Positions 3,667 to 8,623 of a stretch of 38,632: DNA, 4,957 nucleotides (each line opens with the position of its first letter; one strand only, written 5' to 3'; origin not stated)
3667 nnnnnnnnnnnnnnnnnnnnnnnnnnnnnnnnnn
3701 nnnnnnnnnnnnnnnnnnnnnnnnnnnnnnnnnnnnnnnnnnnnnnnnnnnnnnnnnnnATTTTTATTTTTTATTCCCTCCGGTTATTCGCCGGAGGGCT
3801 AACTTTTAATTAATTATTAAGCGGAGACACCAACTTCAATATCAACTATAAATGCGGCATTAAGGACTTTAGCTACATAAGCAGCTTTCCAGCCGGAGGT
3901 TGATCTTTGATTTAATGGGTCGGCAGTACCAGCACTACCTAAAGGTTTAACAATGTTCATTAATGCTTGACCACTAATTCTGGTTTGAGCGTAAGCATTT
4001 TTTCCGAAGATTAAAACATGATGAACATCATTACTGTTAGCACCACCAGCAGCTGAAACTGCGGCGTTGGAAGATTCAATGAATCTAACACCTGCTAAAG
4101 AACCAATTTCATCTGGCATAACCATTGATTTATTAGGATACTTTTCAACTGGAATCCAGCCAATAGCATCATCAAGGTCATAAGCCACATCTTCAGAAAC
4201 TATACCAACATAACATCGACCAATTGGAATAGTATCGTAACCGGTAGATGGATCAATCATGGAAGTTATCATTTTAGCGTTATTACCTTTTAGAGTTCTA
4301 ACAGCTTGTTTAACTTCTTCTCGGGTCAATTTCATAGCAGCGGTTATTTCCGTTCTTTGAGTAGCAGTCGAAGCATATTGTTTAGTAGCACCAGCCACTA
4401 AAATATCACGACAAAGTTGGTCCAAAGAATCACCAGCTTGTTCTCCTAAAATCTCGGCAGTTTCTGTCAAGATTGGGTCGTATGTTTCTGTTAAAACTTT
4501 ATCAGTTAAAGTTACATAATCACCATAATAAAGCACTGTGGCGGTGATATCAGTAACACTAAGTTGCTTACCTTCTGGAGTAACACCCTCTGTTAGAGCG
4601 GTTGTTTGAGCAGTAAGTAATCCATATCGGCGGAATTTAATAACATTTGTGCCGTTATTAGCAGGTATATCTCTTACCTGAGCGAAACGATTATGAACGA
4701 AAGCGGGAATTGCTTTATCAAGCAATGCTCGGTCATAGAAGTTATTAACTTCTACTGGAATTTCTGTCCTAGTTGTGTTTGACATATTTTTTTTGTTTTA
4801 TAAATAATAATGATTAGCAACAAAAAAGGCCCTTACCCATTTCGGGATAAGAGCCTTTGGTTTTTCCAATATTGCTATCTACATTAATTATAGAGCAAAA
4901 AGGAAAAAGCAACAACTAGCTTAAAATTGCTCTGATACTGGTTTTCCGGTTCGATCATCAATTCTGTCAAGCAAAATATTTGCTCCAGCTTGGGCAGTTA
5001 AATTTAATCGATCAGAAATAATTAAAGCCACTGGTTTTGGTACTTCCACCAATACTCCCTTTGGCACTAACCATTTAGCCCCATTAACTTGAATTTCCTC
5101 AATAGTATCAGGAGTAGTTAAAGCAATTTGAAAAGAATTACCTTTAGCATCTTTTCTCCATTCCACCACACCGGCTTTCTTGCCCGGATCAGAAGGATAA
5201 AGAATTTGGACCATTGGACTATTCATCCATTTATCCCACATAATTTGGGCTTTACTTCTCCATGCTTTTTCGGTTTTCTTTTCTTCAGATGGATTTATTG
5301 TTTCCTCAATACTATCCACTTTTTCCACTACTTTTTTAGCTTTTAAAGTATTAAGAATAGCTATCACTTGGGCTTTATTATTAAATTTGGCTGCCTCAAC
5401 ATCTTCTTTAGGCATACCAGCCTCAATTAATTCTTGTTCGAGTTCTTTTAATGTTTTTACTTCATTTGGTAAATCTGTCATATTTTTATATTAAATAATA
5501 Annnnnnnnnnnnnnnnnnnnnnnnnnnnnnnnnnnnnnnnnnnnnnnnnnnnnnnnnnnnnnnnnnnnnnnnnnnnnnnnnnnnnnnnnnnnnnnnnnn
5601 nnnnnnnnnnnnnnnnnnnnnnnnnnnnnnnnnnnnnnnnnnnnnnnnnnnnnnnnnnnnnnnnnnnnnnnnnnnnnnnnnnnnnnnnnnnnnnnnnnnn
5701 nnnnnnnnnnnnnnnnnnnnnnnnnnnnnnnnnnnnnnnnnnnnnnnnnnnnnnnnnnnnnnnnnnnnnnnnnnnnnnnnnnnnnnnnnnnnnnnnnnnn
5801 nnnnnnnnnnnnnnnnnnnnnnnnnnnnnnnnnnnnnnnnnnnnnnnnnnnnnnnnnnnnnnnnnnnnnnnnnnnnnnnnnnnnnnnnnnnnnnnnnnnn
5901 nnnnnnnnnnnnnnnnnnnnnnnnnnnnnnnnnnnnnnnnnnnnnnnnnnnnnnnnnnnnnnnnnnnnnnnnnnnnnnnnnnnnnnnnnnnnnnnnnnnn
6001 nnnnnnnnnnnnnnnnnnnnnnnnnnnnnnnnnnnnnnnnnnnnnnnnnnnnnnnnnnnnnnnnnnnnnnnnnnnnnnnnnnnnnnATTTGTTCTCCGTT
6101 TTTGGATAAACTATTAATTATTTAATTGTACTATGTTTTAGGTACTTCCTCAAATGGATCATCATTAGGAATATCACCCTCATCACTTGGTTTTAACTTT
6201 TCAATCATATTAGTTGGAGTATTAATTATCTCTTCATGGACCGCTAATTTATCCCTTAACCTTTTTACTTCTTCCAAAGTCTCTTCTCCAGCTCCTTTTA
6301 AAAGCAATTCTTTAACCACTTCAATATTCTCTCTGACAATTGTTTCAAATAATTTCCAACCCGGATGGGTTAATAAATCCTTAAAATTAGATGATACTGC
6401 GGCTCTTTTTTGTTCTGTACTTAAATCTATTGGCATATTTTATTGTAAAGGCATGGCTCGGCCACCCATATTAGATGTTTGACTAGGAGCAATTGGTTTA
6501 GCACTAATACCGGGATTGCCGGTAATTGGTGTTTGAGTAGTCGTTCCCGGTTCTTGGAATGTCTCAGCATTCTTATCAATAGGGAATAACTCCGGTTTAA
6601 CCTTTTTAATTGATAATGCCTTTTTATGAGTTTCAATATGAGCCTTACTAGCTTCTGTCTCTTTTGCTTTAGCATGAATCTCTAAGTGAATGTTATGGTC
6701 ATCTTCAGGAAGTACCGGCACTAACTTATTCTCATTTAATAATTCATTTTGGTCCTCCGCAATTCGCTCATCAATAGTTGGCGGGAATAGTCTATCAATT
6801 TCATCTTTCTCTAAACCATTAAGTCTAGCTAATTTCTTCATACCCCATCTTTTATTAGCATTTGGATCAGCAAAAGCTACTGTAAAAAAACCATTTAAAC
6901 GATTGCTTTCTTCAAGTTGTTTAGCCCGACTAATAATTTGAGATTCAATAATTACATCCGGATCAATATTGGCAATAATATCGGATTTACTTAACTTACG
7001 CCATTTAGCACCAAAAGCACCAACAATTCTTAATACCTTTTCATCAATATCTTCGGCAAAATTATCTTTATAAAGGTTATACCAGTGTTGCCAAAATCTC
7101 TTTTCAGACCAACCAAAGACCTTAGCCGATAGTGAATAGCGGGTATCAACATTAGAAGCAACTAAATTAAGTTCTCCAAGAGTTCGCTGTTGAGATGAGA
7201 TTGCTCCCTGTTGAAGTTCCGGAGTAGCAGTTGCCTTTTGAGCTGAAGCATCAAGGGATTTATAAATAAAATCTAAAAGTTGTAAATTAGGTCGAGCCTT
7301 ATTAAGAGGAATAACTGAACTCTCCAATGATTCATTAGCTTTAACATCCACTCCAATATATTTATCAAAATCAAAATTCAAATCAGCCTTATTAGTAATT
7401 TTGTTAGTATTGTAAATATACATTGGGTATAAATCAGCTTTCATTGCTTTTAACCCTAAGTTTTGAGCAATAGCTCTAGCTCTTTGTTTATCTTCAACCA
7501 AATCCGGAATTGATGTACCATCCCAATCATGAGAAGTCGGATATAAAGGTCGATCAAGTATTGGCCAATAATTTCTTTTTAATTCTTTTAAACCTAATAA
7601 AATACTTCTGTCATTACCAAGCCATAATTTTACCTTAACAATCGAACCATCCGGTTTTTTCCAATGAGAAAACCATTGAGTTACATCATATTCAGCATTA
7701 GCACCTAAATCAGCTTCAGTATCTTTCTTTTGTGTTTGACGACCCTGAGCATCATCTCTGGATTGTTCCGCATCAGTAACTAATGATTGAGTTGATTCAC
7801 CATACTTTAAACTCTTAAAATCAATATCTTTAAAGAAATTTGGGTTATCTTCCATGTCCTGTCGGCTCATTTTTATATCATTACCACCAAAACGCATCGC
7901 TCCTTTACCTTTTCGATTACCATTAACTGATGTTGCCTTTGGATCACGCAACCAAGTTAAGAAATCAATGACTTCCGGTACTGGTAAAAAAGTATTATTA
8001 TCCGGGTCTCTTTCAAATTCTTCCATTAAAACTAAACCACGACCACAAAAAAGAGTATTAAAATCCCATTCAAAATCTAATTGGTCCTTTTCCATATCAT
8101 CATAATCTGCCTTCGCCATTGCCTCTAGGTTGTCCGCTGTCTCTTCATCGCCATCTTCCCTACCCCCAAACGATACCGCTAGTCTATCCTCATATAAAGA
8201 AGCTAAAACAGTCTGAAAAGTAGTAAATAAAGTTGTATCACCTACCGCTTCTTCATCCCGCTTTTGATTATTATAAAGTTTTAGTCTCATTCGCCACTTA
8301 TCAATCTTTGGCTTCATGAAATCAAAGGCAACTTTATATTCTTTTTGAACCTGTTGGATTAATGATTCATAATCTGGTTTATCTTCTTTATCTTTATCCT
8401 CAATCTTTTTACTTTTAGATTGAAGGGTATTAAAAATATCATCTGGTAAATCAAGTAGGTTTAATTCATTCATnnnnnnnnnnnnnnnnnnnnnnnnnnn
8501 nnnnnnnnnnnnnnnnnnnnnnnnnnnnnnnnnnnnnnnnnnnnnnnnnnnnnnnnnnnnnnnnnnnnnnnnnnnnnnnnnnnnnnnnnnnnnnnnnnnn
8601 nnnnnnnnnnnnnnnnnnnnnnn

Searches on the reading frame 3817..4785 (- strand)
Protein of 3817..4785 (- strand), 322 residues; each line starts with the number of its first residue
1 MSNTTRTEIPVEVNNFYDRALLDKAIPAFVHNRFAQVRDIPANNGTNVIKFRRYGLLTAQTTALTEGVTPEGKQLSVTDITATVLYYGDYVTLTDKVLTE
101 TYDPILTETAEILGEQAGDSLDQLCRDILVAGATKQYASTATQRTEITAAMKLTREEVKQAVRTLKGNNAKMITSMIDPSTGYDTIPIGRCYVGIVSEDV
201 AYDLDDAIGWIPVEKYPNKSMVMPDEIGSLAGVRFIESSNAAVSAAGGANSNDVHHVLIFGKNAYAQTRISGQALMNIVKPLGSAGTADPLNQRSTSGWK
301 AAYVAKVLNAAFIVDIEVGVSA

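Call 9: search_protein_families(library=phrogs, proteins=[window:3817-4785:-], max_evalue=0.001)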
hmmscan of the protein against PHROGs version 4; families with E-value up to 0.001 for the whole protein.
window:3817-4785:- (322 aa): 1 family
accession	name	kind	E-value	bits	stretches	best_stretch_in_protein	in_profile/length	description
phrog_1357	-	head and packaging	5e-74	250.4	1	2-321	22-347/356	major head protein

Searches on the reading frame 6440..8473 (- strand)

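Call 8: search_protein_families(library=phrogs, proteins=[window:6440-8473:-], max_evalue=0.001)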
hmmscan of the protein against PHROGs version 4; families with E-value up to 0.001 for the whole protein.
window:6440-8473:- (677 aa): 0 families

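Call 36: search_protein_families(library=pfam, proteins=[window:6440-8473:-], max_evalue=0.01)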
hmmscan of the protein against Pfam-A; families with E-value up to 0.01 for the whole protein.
window:6440-8473:- (677 aa): 1 family
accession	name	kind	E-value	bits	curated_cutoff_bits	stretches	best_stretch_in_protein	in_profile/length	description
PF23899.1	SU10_portal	-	1.6e-10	40.5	30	1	230-484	245-487/593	Phage SU10 portal protein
